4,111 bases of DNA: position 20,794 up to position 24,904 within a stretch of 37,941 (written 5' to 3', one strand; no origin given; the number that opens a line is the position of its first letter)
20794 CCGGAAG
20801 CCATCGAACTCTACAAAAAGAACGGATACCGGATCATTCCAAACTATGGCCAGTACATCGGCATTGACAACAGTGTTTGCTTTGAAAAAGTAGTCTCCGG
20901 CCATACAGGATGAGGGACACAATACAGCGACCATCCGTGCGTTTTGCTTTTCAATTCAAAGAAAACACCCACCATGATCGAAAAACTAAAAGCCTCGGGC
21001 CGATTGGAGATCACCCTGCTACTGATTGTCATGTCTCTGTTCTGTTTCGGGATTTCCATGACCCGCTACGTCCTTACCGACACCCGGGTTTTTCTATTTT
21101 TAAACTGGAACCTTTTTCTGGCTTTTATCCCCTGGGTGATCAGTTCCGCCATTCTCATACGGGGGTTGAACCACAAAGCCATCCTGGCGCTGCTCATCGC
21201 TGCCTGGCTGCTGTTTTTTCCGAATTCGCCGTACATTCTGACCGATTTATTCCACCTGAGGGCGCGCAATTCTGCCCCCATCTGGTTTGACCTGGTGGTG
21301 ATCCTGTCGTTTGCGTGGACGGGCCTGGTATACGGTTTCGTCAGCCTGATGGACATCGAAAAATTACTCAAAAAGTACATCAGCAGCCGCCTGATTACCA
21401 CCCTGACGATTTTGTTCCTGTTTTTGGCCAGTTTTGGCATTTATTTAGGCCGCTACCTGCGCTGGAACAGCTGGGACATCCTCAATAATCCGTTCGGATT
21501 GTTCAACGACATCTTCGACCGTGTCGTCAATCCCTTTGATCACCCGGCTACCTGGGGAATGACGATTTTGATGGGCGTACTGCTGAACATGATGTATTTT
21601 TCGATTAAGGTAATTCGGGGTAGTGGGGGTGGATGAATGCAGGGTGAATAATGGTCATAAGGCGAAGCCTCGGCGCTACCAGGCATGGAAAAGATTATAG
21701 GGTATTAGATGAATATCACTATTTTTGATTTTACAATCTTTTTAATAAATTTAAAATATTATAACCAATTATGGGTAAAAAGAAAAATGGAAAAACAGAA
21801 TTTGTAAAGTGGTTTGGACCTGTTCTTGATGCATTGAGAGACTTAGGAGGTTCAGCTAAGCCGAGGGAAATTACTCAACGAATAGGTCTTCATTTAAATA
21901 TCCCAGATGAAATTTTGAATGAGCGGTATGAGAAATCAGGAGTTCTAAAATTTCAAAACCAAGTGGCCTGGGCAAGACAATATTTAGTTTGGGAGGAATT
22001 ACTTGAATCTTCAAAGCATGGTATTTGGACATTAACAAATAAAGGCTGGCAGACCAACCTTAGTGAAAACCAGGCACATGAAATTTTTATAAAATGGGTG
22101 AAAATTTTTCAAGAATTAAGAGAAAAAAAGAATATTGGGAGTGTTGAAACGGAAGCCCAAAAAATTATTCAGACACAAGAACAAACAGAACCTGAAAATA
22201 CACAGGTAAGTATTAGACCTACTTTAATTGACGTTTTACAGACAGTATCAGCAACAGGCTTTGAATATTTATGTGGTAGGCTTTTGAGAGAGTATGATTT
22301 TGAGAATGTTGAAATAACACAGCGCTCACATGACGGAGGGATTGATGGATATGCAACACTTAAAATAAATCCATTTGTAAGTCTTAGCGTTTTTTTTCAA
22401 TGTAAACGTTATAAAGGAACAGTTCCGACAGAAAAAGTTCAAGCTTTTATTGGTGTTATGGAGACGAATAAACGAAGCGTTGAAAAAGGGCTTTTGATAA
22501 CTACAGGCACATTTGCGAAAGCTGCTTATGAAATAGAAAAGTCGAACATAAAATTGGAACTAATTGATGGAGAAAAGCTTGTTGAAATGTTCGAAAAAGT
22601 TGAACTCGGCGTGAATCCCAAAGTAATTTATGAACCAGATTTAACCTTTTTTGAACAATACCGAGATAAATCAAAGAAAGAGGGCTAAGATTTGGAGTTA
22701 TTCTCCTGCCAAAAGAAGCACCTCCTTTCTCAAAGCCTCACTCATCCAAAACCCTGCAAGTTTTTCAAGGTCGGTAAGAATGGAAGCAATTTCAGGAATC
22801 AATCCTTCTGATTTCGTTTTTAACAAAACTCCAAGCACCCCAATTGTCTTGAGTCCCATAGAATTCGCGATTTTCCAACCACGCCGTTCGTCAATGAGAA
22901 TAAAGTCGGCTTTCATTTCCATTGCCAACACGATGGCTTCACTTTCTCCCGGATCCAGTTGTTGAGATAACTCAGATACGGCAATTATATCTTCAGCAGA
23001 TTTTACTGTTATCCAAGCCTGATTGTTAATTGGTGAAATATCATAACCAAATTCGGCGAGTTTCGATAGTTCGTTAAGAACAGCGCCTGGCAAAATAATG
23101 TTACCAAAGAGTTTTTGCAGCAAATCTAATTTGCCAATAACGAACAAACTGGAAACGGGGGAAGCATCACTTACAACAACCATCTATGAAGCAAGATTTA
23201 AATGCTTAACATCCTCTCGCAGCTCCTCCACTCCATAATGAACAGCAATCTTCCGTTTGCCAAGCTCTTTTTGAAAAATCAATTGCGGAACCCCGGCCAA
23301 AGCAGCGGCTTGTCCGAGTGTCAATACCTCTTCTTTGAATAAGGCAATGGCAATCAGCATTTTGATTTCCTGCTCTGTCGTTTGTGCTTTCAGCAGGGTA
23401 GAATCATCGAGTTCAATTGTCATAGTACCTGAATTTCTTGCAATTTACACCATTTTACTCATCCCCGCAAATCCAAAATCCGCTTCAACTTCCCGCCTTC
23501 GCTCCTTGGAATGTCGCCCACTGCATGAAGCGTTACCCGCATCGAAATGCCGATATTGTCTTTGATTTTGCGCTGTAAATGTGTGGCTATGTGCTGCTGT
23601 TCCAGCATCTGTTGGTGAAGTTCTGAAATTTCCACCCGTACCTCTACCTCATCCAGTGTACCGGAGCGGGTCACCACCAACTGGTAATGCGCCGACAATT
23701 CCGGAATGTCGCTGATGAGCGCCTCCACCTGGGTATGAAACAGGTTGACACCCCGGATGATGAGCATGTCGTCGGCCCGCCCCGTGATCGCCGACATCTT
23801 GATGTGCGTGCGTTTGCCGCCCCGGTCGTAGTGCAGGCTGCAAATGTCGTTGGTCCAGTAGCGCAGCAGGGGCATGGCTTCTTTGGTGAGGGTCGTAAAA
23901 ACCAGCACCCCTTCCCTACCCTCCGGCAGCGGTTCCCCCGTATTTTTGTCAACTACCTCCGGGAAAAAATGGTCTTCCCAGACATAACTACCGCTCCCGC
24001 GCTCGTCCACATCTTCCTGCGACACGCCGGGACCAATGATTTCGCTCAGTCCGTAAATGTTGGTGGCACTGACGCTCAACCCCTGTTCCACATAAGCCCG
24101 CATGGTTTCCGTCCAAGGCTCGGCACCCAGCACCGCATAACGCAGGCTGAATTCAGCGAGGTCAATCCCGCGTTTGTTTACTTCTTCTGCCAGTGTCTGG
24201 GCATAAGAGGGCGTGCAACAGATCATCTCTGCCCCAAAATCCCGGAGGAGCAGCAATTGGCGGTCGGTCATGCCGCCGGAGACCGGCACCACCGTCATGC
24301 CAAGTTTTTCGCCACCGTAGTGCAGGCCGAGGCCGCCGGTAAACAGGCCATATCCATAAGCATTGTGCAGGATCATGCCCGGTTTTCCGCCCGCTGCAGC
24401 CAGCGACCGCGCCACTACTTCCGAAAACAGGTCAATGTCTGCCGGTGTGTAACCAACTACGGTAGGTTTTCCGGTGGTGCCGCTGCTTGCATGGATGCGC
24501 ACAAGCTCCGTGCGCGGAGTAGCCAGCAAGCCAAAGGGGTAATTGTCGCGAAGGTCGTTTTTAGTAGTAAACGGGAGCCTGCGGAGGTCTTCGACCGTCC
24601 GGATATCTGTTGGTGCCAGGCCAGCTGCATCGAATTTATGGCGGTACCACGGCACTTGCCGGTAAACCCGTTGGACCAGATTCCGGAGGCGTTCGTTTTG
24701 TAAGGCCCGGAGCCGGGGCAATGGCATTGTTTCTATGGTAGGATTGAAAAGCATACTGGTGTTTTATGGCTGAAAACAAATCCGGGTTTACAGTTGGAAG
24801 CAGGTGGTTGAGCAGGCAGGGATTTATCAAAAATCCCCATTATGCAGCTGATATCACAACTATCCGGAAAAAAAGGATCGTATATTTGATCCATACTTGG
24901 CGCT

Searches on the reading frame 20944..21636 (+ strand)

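Call 65: search_protein_families(library=pfam, proteins=[window:20944-21636:+], max_evalue=0.001)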
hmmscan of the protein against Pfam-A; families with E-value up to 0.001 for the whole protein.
window:20944-21636:+ (230 aa): 1 family
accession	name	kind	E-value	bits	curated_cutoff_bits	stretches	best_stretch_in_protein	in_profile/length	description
PF07099.16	DUF1361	-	2.6e-46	158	25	1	55-216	1-168/169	Protein of unknown function (DUF1361)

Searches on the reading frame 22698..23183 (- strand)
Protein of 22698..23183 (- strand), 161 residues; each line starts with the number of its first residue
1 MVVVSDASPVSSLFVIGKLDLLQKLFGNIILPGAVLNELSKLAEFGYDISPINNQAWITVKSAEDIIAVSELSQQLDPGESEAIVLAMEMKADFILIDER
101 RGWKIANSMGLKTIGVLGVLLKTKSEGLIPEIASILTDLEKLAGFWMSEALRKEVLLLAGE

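Call 65: search_protein_families(library=pfam, proteins=[window:22698-23183:-], max_evalue=0.001)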
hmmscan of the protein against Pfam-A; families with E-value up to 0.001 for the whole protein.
window:22698-23183:- (161 aa): 1 family
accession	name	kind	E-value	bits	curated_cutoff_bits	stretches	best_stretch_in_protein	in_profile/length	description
PF11848.13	DUF3368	-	4.7e-11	42.8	27.3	1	113-156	1-43/46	Domain of unknown function (DUF3368)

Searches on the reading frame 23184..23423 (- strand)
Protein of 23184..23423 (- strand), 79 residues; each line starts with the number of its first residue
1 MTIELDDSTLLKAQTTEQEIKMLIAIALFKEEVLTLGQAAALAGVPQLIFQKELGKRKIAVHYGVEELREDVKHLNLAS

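Call 65: search_protein_families(library=pfam, proteins=[window:23184-23423:-], max_evalue=0.001)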
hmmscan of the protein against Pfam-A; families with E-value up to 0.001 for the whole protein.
window:23184-23423:- (79 aa): 1 family
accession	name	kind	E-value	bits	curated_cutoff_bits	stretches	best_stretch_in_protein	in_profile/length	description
PF03683.19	UPF0175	-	3.7e-19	68.6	27.9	1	12-73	12-74/75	Uncharacterised protein family (UPF0175)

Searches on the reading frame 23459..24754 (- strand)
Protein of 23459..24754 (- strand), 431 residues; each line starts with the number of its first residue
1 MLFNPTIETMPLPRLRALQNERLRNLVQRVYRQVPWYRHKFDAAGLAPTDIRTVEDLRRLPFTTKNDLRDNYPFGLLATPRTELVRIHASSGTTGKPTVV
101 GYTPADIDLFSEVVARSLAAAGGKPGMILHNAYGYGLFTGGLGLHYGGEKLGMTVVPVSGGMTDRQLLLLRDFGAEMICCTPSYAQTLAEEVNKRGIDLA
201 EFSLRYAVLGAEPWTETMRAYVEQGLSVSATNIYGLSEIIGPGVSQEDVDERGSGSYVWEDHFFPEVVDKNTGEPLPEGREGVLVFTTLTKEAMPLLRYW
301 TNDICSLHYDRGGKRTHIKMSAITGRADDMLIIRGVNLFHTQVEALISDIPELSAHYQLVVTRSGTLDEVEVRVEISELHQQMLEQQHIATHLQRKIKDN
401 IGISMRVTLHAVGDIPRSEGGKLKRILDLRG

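Call 65: search_protein_families(library=pfam, proteins=[window:23459-24754:-], max_evalue=0.001)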
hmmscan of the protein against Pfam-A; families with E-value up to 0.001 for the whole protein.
window:23459-24754:- (431 aa): 2 families
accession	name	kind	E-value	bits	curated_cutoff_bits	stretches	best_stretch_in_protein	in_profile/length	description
PF14535.12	AMP-binding_C_2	-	4.6e-24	84.9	25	1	335-430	1-96/96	AMP-binding enzyme C-terminal domain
PF00501.34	AMP-binding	-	7.6e-12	45.1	29.9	1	83-286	163-374/384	AMP-binding enzyme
